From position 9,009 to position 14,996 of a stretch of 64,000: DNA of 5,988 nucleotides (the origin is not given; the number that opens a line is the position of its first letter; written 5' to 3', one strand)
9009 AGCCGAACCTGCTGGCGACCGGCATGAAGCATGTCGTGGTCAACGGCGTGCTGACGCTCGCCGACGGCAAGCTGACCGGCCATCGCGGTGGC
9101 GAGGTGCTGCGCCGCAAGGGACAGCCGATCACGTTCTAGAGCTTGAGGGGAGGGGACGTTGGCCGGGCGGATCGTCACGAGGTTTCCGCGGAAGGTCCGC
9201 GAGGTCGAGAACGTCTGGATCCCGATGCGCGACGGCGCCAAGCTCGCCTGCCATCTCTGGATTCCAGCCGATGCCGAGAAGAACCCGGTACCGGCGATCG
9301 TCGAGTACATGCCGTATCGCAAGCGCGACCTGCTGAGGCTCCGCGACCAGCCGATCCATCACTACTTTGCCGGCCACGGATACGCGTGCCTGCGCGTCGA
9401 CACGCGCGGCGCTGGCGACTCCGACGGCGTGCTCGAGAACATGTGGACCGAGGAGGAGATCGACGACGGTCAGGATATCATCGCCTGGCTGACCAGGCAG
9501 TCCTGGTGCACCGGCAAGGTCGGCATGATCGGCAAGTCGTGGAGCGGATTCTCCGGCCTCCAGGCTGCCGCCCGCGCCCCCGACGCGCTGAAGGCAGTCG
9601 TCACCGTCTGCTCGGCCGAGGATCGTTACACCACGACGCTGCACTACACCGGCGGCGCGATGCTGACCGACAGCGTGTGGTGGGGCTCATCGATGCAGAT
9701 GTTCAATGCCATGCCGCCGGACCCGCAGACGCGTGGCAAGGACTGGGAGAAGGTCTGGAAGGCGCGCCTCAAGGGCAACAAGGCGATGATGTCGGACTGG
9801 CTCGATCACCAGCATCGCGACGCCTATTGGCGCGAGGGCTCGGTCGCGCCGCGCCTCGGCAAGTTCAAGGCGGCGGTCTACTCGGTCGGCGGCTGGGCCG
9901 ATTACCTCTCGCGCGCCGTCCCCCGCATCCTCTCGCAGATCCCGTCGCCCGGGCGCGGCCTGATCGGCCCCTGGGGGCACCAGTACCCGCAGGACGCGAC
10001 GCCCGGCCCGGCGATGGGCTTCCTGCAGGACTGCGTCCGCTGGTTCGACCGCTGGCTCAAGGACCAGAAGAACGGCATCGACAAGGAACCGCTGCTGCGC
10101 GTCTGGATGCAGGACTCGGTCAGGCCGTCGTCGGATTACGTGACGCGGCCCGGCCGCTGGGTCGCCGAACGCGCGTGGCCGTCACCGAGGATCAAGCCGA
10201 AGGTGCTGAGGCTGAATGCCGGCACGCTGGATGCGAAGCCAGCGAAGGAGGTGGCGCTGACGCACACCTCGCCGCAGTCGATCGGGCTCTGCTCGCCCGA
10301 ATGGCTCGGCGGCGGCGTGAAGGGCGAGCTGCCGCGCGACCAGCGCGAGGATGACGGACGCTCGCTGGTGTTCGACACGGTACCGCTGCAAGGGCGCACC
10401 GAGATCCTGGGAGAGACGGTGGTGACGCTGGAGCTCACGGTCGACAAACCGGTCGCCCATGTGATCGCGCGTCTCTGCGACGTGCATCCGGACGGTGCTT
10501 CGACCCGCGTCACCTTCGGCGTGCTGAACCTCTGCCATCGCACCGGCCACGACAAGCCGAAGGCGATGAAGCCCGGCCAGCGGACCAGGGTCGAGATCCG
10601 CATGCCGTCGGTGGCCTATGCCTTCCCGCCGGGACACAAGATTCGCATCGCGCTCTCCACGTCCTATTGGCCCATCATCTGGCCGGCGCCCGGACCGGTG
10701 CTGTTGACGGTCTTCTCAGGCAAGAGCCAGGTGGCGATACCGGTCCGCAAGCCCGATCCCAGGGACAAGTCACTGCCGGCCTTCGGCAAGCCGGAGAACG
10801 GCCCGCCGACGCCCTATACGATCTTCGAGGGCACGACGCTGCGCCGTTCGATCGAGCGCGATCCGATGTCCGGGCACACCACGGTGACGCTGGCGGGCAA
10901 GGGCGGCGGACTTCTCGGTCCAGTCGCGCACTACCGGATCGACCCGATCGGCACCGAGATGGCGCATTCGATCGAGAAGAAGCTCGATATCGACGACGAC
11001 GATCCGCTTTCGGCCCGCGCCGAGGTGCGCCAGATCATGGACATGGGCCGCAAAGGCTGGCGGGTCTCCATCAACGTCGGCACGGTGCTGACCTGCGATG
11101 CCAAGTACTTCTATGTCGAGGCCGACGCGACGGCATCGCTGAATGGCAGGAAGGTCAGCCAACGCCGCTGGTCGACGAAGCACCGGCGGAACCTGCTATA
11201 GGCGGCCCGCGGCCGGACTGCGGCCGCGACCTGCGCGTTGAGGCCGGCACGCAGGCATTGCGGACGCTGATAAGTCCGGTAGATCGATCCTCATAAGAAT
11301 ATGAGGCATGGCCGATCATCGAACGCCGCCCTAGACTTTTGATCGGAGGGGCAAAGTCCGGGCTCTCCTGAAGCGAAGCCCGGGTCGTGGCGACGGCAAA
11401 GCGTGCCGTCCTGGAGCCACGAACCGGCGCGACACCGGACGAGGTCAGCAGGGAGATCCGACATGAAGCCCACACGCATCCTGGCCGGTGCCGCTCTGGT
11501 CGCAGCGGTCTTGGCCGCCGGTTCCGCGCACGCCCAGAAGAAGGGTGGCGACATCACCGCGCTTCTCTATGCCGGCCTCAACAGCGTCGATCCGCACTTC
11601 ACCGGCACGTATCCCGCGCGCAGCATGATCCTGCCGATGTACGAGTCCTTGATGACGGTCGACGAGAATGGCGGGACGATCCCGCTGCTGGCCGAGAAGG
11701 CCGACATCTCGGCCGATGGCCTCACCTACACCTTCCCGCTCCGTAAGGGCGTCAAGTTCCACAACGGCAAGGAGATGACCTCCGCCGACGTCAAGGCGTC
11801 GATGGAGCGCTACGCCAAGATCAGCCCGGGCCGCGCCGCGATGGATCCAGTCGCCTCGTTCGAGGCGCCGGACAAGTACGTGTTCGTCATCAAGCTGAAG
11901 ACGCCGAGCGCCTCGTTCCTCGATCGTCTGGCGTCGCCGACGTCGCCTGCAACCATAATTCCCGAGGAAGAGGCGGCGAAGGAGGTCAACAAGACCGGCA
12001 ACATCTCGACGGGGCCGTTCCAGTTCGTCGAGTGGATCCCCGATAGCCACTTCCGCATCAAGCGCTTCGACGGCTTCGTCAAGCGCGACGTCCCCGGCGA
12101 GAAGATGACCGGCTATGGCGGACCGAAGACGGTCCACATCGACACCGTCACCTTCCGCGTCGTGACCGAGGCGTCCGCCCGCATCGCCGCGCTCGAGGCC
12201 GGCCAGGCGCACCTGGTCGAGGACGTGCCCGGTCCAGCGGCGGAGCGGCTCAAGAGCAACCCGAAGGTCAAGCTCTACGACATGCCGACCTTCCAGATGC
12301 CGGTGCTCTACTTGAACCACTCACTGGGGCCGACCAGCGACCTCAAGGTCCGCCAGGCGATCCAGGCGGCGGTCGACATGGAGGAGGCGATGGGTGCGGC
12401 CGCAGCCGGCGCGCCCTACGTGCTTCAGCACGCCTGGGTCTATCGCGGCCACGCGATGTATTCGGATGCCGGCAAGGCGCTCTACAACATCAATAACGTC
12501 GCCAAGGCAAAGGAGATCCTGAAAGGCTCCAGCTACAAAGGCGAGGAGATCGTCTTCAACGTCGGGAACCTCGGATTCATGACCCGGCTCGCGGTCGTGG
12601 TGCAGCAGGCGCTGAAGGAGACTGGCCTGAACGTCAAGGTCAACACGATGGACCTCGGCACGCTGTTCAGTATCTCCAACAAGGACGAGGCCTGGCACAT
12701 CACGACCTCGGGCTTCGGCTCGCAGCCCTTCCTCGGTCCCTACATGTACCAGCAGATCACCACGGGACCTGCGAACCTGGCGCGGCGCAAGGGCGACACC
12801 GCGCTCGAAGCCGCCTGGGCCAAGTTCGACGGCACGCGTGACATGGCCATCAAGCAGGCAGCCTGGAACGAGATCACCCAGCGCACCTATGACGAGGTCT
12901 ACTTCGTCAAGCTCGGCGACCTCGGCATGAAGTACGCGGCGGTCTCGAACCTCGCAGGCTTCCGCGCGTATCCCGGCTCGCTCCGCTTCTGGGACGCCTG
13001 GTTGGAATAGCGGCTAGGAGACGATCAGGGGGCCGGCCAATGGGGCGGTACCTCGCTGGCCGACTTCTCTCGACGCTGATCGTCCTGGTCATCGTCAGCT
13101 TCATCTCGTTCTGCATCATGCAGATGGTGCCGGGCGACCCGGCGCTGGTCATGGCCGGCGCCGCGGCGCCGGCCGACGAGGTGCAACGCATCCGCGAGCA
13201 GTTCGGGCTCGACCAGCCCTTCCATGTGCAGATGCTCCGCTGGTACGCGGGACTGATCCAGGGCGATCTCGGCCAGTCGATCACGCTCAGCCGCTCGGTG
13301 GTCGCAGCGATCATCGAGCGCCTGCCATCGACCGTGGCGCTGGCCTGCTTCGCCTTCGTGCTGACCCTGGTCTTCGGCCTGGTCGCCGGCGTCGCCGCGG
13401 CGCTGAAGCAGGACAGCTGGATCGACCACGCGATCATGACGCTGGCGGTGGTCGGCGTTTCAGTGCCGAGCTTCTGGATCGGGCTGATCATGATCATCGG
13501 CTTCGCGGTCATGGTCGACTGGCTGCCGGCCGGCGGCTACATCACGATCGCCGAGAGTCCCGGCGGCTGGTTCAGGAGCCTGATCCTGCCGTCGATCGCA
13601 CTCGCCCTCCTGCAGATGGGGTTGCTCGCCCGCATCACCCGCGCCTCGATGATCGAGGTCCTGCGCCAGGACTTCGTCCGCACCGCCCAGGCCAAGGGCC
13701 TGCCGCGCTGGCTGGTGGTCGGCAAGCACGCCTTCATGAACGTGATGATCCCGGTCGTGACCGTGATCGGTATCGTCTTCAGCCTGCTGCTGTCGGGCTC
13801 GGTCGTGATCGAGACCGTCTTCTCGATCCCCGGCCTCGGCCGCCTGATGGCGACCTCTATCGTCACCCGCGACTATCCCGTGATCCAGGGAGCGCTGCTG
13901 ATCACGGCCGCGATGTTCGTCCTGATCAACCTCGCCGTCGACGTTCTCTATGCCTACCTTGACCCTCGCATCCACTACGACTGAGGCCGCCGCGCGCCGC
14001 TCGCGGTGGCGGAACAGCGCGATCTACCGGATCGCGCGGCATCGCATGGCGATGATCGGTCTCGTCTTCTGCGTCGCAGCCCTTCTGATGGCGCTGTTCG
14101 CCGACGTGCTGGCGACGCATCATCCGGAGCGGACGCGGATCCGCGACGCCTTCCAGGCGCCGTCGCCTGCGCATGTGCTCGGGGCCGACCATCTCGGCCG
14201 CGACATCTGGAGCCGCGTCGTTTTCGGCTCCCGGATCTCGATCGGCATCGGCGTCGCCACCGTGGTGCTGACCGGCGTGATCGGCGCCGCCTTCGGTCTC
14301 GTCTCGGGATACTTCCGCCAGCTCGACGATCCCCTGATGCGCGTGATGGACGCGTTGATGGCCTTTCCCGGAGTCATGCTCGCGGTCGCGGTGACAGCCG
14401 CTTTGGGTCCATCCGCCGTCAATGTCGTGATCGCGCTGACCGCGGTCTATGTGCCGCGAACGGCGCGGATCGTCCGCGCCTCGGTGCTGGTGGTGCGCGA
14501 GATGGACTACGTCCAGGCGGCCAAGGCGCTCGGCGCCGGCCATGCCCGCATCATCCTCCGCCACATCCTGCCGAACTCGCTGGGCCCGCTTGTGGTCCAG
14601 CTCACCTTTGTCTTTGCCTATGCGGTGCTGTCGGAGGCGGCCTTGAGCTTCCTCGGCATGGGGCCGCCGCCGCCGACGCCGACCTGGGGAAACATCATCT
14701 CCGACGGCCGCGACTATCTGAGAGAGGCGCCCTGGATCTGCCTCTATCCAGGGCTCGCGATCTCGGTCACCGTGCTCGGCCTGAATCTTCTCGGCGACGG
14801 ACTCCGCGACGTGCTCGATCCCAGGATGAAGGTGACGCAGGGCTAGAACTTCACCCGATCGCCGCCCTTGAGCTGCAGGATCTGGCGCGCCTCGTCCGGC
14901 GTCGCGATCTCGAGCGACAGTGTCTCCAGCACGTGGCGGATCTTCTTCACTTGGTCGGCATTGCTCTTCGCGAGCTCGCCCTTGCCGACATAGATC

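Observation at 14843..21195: Non-pyrrolysine MttB-family methyltransferase with no corrinoid partner, embedded between BKACE/aminotransferase and a dimethylglycine-dehydrogenase-like flavoprotein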

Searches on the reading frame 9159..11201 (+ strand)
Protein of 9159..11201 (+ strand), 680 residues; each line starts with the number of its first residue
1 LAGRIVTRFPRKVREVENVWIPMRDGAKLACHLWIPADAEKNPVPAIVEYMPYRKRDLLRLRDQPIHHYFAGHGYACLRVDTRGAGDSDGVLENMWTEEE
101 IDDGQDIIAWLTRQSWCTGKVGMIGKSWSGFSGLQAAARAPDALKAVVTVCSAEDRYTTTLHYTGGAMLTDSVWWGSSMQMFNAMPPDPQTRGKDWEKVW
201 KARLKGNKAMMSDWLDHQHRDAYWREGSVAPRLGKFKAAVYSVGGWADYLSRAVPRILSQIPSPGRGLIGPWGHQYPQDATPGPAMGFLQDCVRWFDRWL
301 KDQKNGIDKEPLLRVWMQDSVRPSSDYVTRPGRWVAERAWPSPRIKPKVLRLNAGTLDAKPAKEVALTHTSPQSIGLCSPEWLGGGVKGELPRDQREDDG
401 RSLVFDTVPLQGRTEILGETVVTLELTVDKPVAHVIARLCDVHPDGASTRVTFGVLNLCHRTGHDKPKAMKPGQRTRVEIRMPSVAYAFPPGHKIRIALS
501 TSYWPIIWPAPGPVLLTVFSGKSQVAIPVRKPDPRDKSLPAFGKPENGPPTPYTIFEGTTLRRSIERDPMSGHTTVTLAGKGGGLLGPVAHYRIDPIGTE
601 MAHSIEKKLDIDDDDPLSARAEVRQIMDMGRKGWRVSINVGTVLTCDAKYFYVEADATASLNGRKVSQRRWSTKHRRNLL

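Call 3: search_protein_families(library=pfam, proteins=[window:9159-11201:+])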
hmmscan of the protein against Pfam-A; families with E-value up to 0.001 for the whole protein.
window:9159-11201:+ (680 aa): 4 families
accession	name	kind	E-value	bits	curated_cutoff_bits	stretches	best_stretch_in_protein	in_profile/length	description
PF02129.25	Peptidase_S15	-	9.5e-60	202.9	23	1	25-276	1-262/262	X-Pro dipeptidyl-peptidase (S15 family)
PF08530.16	PepX_C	-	2.9e-42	145.5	22.5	1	305-523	1-200/217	X-Pro dipeptidyl-peptidase C-terminal non-catalytic domain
PF00561.26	Abhydrolase_1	-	5.2e-08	33.3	25.8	1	70-155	23-103/245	alpha/beta hydrolase fold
PF12146.15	Hydrolase_4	-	2.4e-05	24.2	27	1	66-153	23-110/239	Serine aminopeptidase, S33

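Call 10: search_protein_families(library=ncbifam, proteins=[window:9159-11201:+])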
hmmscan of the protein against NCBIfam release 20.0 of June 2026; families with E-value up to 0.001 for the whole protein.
window:9159-11201:+ (680 aa): 7 families
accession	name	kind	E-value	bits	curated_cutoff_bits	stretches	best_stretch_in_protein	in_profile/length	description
TIGR00976.1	CocE_NonD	subfamily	7.8e-72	243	66.3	1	22-509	2-511/550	CocE/NonD family hydrolase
NF003780.0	PRK05371.1-1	subfamily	2.6e-32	112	642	1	67-531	131-584/594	Xaa-Pro dipeptidyl-peptidase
NF003782.0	PRK05371.1-3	subfamily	9.1e-14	50.7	711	1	279-530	410-642/648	Xaa-Pro dipeptidyl-peptidase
NF003781.0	PRK05371.1-2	equivalog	1.9e-07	29.9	881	1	66-323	298-569/805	Xaa-Pro dipeptidyl-peptidase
NF047920.1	lactonase_UilS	equivalog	2.8e-06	27.2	400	1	69-150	47-128/285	UilS family quorum-quenching N-acyl-homoserine lactonase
TIGR02427.1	protocat_pcaD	equivalog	0.0002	20.8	255.85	1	73-154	38-114/251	3-oxoadipate enol-lactonase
NF051488.1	bifunc_PcaDC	exception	0.00046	19.4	390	1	75-154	39-113/375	bifunctional 3-oxoadipate enol-lactonase/4-carboxymuconolactone decarboxylase PcaDC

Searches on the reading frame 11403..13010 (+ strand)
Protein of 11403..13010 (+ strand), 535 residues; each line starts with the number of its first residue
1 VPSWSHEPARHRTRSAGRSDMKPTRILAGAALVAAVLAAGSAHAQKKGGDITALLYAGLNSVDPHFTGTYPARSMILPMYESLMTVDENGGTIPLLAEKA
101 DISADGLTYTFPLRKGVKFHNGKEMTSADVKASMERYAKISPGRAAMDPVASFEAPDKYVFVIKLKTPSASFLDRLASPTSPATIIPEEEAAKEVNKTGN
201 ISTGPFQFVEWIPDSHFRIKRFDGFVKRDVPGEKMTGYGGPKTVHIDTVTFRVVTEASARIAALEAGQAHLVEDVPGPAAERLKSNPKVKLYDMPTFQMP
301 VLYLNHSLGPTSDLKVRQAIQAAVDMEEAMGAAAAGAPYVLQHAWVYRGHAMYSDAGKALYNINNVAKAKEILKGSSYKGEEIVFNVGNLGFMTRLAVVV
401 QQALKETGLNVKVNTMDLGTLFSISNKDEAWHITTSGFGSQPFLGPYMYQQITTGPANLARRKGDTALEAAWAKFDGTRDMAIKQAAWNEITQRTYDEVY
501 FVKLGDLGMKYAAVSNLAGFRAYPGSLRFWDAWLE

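Call 3: search_protein_families(library=pfam, proteins=[window:11403-13010:+])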
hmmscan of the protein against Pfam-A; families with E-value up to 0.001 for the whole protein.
window:11403-13010:+ (535 aa): 1 family
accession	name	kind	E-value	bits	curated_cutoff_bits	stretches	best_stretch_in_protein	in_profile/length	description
PF00496.27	SBP_bac_5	-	2.3e-70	238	32.4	1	93-455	3-363/368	Bacterial extracellular solute-binding proteins, family 5 Middle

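Call 10: search_protein_families(library=ncbifam, proteins=[window:11403-13010:+])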
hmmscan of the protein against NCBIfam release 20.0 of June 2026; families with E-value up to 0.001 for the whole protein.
window:11403-13010:+ (535 aa): 11 families
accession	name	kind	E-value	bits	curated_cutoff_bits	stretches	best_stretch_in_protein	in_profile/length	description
NF045468.1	Opp5A_nikA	equivalog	2e-35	122.2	600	1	42-496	11-448/488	nickel ABC transporter substrate-binding protein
NF011942.0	PRK15413.1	equivalog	5.3e-35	121.1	594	1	30-420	12-387/512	glutathione ABC transporter substrate-binding protein GsiB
TIGR02294.1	nickel_nikA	equivalog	7.6e-28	97.3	393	1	56-339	13-291/501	nickel ABC transporter substrate-binding protein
NF043070.1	DppA_dipep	equivalog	2e-19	69.6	1005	1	69-378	52-368/535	dipeptide ABC transporter periplasmic-binding protein DppA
NF047575.1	opine_bind_CntA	exception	1e-18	67.2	800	1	32-224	13-214/535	staphylopine-dependent metal ABC transporter substrate-binding lipoprotein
TIGR04028.1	SBP_KPN_01854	hypoth_equivalog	5.8e-16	58.1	468.5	1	67-379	18-332/509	TIGR04028 family ABC transporter substrate-binding protein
NF045467.1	Opp4A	equivalog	2.8e-15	55.6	650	1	43-379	29-381/556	oligopeptide ABC transporter substrate-binding protein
NF011689.0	PRK15109.1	equivalog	2.1e-11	43.2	560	1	148-375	155-370/547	ABC transporter substrate-binding protein SapA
NF010149.0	PRK13626.1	equivalog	4e-11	42.3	476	1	73-226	144-290/552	HTH-type transcriptional regulator SgrR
NF011684.0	PRK15104.1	equivalog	1.8e-07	30.2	947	1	26-139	18-128/543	oligopeptide ABC transporter substrate-binding protein OppA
NF007287.0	PRK09755.1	equivalog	2.4e-05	23.4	1098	1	61-136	45-120/535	ABC transporter substrate-binding protein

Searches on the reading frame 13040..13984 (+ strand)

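Call 3: search_protein_families(library=pfam, proteins=[window:13040-13984:+])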
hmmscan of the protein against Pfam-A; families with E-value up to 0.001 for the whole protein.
window:13040-13984:+ (314 aa): 2 families
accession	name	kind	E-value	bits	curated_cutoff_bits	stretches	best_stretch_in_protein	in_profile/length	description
PF00528.27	BPD_transp_1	-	8.7e-42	143.4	26.4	1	113-312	1-183/184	Binding-protein-dependent transport system inner membrane component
PF19300.4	BPD_transp_1_N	-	2.3e-18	66.9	23.8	1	1-102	1-114/114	Binding-prot-dependent transport system membrane comp, N-term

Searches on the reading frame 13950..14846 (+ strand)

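Call 3: search_protein_families(library=pfam, proteins=[window:13950-14846:+])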
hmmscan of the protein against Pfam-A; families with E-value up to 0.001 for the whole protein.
window:13950-14846:+ (298 aa): 2 families
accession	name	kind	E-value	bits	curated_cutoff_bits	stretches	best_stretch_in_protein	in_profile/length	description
PF00528.27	BPD_transp_1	-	4.9e-33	114.8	26.4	1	112-294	1-183/184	Binding-protein-dependent transport system inner membrane component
PF12911.12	OppC_N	-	2.5e-09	37.3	23.9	1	23-71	5-53/53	N-terminal TM domain of oligopeptide transport permease C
